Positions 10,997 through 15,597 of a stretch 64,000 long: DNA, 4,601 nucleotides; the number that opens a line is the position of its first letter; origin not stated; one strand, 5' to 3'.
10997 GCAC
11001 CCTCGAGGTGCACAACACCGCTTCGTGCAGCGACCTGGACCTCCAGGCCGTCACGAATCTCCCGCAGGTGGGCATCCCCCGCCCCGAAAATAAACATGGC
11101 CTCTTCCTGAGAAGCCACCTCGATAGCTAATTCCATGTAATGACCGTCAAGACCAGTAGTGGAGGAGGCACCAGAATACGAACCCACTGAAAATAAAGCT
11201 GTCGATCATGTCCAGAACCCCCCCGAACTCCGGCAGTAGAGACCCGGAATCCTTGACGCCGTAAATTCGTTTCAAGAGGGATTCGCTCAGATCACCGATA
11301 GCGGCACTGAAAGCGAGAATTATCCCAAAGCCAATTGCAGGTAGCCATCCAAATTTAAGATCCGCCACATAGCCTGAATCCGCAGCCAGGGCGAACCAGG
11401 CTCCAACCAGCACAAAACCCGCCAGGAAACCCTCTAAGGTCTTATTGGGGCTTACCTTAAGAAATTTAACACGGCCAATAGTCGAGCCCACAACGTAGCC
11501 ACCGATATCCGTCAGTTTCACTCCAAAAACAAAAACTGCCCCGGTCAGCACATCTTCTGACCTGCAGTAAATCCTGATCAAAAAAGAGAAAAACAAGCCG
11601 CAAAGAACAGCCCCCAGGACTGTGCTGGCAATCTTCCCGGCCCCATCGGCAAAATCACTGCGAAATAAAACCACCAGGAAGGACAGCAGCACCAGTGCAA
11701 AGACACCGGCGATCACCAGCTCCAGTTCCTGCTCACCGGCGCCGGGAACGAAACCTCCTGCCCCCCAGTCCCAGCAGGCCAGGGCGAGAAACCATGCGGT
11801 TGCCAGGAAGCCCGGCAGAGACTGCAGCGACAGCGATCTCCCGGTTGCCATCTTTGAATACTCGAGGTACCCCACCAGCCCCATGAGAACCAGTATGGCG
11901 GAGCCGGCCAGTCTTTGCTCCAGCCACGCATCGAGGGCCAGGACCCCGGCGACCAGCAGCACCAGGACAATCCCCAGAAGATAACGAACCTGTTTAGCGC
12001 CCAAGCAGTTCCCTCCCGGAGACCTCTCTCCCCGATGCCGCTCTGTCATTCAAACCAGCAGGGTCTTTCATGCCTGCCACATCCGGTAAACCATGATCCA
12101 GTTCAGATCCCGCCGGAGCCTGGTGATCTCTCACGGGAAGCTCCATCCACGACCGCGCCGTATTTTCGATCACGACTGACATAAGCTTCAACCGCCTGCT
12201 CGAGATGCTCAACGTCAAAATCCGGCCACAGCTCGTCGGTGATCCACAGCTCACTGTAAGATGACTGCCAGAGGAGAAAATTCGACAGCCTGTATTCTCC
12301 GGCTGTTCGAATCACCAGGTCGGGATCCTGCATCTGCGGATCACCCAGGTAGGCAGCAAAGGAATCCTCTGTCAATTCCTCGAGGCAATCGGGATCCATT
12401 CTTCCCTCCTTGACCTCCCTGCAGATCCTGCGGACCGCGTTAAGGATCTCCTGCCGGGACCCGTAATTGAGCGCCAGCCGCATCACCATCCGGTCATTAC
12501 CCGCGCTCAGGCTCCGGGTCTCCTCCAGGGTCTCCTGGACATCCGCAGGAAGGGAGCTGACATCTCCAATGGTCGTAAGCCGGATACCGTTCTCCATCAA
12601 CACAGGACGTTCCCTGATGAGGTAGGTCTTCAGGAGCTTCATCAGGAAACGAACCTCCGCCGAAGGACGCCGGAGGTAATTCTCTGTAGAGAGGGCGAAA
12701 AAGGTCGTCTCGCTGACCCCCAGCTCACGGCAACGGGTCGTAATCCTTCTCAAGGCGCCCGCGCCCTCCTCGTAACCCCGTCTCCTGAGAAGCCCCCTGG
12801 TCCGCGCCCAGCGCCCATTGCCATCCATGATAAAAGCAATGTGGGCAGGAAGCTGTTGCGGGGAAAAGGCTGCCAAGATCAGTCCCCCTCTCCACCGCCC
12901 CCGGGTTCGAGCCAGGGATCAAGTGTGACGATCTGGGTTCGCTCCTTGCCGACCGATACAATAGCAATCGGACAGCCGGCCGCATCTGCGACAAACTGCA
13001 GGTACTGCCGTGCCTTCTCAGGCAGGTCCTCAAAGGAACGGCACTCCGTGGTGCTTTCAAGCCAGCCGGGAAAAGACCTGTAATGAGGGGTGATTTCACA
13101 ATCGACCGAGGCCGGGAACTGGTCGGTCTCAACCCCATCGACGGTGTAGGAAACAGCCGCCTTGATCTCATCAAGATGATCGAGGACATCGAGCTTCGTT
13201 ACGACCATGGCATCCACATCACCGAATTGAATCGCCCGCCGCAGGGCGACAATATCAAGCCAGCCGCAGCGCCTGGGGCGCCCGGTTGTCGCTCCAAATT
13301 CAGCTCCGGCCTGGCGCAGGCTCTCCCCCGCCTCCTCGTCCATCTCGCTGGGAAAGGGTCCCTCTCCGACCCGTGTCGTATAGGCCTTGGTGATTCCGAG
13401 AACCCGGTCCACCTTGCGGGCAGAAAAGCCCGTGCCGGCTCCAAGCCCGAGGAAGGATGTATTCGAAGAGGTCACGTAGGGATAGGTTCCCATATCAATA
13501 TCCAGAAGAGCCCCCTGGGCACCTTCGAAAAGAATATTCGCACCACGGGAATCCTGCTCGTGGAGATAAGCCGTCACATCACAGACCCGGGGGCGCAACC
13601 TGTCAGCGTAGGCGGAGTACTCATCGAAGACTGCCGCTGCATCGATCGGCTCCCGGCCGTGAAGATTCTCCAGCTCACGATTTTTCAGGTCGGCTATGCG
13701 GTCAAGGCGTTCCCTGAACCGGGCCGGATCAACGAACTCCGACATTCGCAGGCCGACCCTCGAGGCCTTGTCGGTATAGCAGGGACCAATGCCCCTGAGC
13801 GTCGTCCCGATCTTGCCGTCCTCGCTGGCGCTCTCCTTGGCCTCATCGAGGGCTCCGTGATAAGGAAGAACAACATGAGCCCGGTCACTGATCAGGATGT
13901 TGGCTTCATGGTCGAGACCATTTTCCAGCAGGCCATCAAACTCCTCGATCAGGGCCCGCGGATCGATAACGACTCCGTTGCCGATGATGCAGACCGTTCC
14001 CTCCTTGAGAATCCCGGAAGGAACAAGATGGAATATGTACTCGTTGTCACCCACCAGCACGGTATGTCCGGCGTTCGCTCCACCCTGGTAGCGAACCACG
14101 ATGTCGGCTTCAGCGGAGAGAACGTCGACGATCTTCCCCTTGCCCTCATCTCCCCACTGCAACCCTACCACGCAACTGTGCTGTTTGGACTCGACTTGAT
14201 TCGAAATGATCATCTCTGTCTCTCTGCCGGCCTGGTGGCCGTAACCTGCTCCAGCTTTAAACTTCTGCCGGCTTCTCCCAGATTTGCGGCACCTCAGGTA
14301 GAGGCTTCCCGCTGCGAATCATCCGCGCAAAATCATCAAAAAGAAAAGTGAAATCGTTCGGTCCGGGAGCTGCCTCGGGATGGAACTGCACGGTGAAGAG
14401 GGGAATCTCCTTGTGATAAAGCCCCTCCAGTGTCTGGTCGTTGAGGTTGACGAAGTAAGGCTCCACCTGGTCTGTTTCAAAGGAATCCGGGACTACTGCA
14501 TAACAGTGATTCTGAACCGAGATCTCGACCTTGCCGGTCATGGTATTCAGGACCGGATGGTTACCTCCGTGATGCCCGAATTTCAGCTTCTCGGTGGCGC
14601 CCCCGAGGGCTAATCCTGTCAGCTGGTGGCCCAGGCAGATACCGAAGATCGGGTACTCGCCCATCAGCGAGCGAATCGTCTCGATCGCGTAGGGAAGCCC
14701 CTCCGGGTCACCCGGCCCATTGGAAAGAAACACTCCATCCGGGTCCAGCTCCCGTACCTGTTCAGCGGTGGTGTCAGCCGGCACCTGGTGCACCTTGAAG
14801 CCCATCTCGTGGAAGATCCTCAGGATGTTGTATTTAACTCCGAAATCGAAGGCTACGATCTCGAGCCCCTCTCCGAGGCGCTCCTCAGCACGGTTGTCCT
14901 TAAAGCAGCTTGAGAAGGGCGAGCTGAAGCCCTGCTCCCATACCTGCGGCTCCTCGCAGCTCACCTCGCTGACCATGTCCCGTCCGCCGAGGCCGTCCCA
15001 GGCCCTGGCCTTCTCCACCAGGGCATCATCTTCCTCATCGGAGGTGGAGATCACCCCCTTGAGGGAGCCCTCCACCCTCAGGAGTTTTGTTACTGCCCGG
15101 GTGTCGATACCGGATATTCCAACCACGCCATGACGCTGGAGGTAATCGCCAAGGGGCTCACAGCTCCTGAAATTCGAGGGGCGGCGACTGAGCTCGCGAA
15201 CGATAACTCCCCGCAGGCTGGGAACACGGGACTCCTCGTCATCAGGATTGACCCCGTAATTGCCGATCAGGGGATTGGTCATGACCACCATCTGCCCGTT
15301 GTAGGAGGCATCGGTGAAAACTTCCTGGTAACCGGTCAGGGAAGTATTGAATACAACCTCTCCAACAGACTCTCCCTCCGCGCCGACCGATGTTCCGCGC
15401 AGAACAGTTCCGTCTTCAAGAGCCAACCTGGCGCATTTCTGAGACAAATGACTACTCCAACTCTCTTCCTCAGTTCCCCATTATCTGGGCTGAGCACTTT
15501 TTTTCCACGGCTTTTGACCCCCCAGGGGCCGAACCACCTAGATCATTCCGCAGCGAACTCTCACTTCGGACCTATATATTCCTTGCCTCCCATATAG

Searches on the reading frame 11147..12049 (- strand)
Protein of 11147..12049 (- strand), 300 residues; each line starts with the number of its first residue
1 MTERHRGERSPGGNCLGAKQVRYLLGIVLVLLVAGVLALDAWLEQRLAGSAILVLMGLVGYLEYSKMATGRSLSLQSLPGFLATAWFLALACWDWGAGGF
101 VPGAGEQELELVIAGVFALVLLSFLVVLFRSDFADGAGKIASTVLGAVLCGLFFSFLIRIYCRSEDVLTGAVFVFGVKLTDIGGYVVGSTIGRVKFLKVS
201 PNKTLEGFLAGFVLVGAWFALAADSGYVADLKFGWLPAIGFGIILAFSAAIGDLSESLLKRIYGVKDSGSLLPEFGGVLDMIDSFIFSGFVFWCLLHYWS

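Call 57: search_protein_families(library=pfam, proteins=[window:11147-12049:-], max_evalue=0.00001)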
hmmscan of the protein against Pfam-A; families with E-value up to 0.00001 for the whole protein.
window:11147-12049:- (300 aa): 1 family
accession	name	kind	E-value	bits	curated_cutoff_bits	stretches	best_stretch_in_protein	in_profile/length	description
PF01148.25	CTP_transf_1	-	7.6e-37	128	24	1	21-298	2-263/264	Cytidylyltransferase family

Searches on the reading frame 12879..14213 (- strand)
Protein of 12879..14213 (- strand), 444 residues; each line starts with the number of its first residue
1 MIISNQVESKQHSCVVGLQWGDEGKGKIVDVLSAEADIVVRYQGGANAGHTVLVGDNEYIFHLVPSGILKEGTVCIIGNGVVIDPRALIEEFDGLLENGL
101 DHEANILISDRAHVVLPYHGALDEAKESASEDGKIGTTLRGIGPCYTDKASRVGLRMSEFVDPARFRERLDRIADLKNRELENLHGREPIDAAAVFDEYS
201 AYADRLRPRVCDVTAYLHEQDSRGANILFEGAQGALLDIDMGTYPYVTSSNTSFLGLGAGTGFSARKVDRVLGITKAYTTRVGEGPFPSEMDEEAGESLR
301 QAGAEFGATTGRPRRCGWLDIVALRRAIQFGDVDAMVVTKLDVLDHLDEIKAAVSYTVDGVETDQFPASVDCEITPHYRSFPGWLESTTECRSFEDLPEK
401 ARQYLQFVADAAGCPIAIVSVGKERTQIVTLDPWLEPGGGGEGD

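Call 57: search_protein_families(library=pfam, proteins=[window:12879-14213:-], max_evalue=0.00001)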
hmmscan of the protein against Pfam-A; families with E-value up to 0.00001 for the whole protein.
window:12879-14213:- (444 aa): 1 family
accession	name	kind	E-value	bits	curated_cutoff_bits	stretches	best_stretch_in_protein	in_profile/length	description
PF00709.27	Adenylsucc_synt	-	1.4e-175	584.4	27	1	15-428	2-415/416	Adenylosuccinate synthetase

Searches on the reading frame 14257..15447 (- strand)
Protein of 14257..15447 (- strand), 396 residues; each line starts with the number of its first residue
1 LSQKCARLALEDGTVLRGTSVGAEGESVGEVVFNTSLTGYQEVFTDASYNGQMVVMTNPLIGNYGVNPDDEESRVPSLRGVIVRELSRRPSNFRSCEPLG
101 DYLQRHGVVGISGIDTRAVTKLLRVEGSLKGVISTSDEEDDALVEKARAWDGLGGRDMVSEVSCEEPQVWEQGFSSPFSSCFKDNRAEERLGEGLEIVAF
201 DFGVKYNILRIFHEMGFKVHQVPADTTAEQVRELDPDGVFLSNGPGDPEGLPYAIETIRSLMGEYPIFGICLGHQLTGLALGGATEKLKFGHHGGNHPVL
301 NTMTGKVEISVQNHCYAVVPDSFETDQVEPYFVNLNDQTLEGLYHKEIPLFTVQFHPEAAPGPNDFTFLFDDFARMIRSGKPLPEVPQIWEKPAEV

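Call 57: search_protein_families(library=pfam, proteins=[window:14257-15447:-], max_evalue=0.00001)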
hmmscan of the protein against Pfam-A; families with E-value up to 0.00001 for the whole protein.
window:14257-15447:- (396 aa): 2 families
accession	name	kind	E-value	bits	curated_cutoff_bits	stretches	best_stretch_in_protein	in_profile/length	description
PF00988.28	CPSase_sm_chain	-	4e-50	169.3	27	1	8-133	1-126/126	Carbamoyl-phosphate synthase small chain, CPSase domain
PF00117.34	GATase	-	5.1e-49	167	22.8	1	199-375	2-189/190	Glutamine amidotransferase class-I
